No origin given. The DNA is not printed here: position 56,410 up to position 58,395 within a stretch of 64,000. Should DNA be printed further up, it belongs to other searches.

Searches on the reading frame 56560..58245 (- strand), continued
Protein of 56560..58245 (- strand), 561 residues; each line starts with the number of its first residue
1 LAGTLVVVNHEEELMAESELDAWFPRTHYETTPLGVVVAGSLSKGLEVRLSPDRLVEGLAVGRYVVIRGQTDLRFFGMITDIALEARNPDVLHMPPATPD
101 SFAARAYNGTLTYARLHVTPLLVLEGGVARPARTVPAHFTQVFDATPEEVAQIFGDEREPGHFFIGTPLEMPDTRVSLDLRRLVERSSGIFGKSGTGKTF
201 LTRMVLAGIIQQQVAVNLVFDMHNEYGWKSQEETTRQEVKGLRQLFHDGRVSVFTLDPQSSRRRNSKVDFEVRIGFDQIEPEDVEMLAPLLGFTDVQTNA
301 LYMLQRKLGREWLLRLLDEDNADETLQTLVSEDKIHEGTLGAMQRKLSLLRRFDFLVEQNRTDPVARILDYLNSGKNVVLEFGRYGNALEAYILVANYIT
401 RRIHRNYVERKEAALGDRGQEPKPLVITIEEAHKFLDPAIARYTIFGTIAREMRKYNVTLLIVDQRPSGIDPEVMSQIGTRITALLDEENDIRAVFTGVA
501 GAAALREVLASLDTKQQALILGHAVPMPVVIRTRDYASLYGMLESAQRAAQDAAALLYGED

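Call 26: find_encoding_contigs(protein=P0005, flank=10000, max_places=2)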
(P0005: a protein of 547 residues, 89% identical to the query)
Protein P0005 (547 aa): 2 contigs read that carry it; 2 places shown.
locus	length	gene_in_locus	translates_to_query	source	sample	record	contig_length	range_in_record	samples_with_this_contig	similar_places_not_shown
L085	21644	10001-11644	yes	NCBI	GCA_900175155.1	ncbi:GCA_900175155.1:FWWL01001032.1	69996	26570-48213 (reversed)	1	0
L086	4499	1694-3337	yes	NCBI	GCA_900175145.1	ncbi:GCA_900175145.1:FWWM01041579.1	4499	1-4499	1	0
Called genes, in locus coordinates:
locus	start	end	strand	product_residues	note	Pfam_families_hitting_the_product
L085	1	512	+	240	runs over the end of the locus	PF10502:Peptidase_S26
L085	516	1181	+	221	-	PF01791:DeoC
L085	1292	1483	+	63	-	-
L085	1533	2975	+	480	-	PF14691:Fer4_20, PF00070:Pyr_redox (faint), PF01266:DAO (weak), PF07992:Pyr_redox_2, PF13450:NAD_binding_8 (weak)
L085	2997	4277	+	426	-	PF00709:Adenylsucc_synt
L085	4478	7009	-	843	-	PF01590:GAF, PF13185:GAF_2, PF13492:GAF_3 (weak), PF01590:GAF, PF13185:GAF_2, PF13492:GAF_3, PF00512:HisKA, PF02518:HATPase_c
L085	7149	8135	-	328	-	PF22570:LiaF-TM (faint)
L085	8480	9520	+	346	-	PF00512:HisKA, PF02518:HATPase_c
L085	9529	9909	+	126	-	-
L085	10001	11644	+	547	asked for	PF09378:HAS-barrel (weak), PF01935:DUF87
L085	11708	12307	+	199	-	PF22741:PTP-NADK, PF22784:PTP-SAK, PF00782:DSPc, PF22785:Tc-R-P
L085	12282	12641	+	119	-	-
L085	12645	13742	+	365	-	PF13091:PLDc_2, PF07894:SACK1 (faint), PF00614:PLDc (faint), PF13091:PLDc_2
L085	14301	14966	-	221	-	-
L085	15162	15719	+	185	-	PF08207:EFP_N, PF01132:EFP, PF09285:Elong-fact-P_C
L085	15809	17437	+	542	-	PF01743:PolyA_pol, PF12627:PolyA_pol_RNAbd, PF13735:tRNA_NucTran2_2 (faint), PF01966:HD (weak)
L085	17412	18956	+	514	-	PF03990:DUF348, PF07501:G5, PF26549:Tricorn_N (weak)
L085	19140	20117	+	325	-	PF01073:3Beta_HSD, PF01370:Epimerase, PF02719:Polysacc_synt_2, PF04321:RmlD_sub_bind, PF07993:NAD_binding_4 (faint), PF16363:GDP_Man_Dehyd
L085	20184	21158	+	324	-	PF01370:Epimerase, PF04321:RmlD_sub_bind, PF05368:NmrA (weak), PF16363:GDP_Man_Dehyd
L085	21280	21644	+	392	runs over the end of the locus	PF01676:Metalloenzyme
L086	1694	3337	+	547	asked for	PF09378:HAS-barrel (weak), PF01935:DUF87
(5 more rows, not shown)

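Call 27: find_encoding_contigs(protein=P0004, flank=10000, max_places=2)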
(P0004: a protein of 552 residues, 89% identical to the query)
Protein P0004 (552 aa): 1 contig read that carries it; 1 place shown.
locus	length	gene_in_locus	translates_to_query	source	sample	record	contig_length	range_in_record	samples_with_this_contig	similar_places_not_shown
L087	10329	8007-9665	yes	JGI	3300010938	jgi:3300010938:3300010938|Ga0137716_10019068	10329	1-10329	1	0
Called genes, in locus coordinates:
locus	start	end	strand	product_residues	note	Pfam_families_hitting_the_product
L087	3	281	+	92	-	?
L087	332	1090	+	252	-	PF07992:Pyr_redox_2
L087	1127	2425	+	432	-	-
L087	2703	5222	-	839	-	PF01590:GAF, PF13185:GAF_2, PF01590:GAF, PF13185:GAF_2, PF13492:GAF_3, PF00512:HisKA, PF02518:HATPase_c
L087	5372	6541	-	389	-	-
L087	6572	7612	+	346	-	PF00512:HisKA, PF02518:HATPase_c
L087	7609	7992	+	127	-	-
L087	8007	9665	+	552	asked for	PF09378:HAS-barrel (weak), PF01935:DUF87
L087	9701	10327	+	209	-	?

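Call 28: find_encoding_contigs(protein=P0008, flank=10000, max_places=2)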
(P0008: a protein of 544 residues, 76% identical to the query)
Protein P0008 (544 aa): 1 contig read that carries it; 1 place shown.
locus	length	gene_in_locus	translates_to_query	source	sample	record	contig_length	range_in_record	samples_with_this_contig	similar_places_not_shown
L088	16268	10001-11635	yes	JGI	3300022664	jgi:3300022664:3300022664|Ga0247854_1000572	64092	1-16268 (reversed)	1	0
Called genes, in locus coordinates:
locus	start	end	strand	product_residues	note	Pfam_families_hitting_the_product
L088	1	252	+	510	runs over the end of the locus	PF13541:ChlI, PF05496:RuvB_N (faint), PF01078:Mg_chelatase, PF07728:AAA_5 (weak), PF00493:MCM (weak), PF13335:Mg_chelatase_C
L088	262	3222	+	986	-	PF00211:Guanylate_cyc, PF00931:NB-ARC, PF05729:NACHT (weak), PF13191:AAA_16 (weak), PF13401:AAA_22, PF13428:TPR_14 (faint), PF17874:TPR_MalT (faint), PF13424:TPR_12, +4 more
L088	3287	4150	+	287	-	PF02645:DegV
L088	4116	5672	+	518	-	PF20695:UbiD_N, PF01977:UbiD, PF20696:UbiD_C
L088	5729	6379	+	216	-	PF00702:Hydrolase, PF12710:HAD (weak), PF13419:HAD_2, PF13242:Hydrolase_like (weak)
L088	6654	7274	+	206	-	PF07638:Sigma70_ECF (weak), PF04542:Sigma70_r2, PF08281:Sigma70_r4_2, PF04545:Sigma70_r4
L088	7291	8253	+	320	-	-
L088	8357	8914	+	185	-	PF00293:NUDIX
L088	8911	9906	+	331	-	-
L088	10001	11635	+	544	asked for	PF09378:HAS-barrel (faint), PF01935:DUF87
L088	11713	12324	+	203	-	PF22741:PTP-NADK, PF22784:PTP-SAK, PF00782:DSPc, PF22785:Tc-R-P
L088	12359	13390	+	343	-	PF07894:SACK1 (faint), PF13091:PLDc_2, PF00614:PLDc (faint), PF13091:PLDc_2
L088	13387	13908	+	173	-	PF00595:PDZ (weak), PF13180:PDZ_2, PF17820:PDZ_6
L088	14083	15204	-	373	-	PF13439:Glyco_transf_4, PF13579:Glyco_trans_4_4, PF20706:GT4-conflict, PF00534:Glycos_transf_1, PF13692:Glyco_trans_1_4, PF13524:Glyco_trans_1_2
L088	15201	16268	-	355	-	?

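Call 39: search_solved_structures(query=A2, max_evalue=0.001)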
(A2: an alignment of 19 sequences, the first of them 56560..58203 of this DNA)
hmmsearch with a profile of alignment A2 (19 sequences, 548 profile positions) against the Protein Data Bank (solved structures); distinct sequences matched with E-value up to 0.001: 9.
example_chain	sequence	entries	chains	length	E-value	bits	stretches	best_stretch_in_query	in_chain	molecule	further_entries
8wiv_A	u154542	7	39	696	8.5e-24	87.2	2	409-517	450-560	Helicase HerA central domain-containing protein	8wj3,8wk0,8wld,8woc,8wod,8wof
4d2i_A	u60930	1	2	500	1.6e-23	86.3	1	333-528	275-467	HERA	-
9x1l_A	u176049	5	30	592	5.9e-20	74.5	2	411-525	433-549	DNA helicase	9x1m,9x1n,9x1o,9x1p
8xau_A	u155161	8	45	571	7.1e-18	67.6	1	386-522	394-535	ATP-binding protein | HerA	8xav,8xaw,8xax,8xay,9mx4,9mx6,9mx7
9c1m_M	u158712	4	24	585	1.1e-17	67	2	382-520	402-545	ATP-binding protein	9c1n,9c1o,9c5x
8ziq_M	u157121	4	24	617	5.3e-17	64.8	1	351-518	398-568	HerA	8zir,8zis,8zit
8yho_A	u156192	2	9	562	9.6e-13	50.7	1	411-520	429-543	DUF87 domain-containing protein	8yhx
8wet_A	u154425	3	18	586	3.3e-11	45.6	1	384-482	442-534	TdpA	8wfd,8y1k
8j4u_M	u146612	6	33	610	9.2e-10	40.9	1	410-520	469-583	Nucleoside triphosphate hydrolase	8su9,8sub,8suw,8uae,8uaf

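Call 60: search_protein_families(library=padloc, proteins=[L016:7393-7983:+, L016:6143-7327:+, L049:7128-7757:+, L051:6847-7659:+, L059:9664-10974:+], max_evalue=0.01)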
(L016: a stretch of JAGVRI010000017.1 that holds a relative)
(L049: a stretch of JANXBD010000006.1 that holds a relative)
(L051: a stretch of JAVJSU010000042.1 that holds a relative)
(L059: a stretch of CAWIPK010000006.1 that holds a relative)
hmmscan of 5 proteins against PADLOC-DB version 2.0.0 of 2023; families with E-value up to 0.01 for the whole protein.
L016:7393-7983:+ (197 aa): 0 families

L016:6143-7327:+ (395 aa): 0 families

L049:7128-7757:+ (210 aa): 0 families

L051:6847-7659:+ (271 aa): 1 family
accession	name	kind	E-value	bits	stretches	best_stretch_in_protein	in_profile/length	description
PDLC00434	ThsB1|ThsB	-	2.6e-06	24.8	1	128-226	140-237/396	TIR-like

L059:9664-10974:+ (437 aa): 1 family
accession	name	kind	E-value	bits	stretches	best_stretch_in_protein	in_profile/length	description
PDLC04331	PDC-M02B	-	0.0039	14.2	1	299-370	26-97/389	-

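Call 61: search_protein_families(library=ncbifam, proteins=[L016:7393-7983:+, L016:6143-7327:+, L049:7128-7757:+, L051:6847-7659:+, L059:9664-10974:+], max_evalue=0.01)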
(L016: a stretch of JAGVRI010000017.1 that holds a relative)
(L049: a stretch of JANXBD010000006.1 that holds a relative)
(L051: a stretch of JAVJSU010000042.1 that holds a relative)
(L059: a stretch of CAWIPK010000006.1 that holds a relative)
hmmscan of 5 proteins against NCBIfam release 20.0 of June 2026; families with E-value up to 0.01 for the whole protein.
L016:7393-7983:+ (197 aa): 0 families

L016:6143-7327:+ (395 aa): 0 families

L049:7128-7757:+ (210 aa): 0 families

L051:6847-7659:+ (271 aa): 1 family
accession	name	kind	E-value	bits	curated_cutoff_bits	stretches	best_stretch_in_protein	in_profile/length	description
NF058526.1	Thoeris_type3_ThcB4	equivalog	3.1e-07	29.6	220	1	129-226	130-226/375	Thoeris type III anti-phage system protein ThcB4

L059:9664-10974:+ (437 aa): 10 families
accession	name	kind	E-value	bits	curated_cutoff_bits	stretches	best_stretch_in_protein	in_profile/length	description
TIGR00619.1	sbcd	subfamily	2.6e-39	135.5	77.65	1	23-286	2-251/252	exonuclease subunit SbcD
NF008206.2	PRK10966.1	equivalog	6.8e-23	81.4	450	1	23-288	2-261/380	exonuclease subunit SbcD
NF041030.1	Mre11_Halo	equivalog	1.6e-18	67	550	2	23-132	3-102/361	DNA double-strand break repair protein Mre11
NF041754.1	sbcd_Bac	equivalog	1.4e-17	64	750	1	23-281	2-247/390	exonuclease subunit SbcD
NF041029.1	Mre11_Pyroc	equivalog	5.7e-17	61.7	600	2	23-133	2-103/438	DNA double-strand break repair protein Mre11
NF041753.2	sbcd_Staph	equivalog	1.9e-14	53.3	480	1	23-295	2-249/375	exonuclease subunit SbcD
NF041031.1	Mre11_Sulfo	equivalog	6.3e-12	45.4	500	1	24-139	2-110/374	DNA double-strand break repair protein Mre11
TIGR04123.1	P_estr_lig_assc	hypoth_equivalog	0.00014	21.4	150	1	20-139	19-134/207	ligase-associated DNA damage response endonuclease PdeM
TIGR03729.1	acc_ester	subfamily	0.0013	18.2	148.25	1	57-119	21-77/239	putative phosphoesterase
NF008460.0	PRK11340.1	equivalog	0.0014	18.1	188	1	55-120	67-129/271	phosphodiesterase YaeI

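Call 63: find_related_loci(query=A2, collection=viral_contigs, flank=5000)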
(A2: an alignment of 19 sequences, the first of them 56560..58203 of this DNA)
Query A2 (547 aa) in viral_contigs; peptide patterns used: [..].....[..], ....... (x = any residue, [..] = any of these).
52 stretches matched a pattern, but none encodes a relative of the query by tblastn (E <= 1e-3).
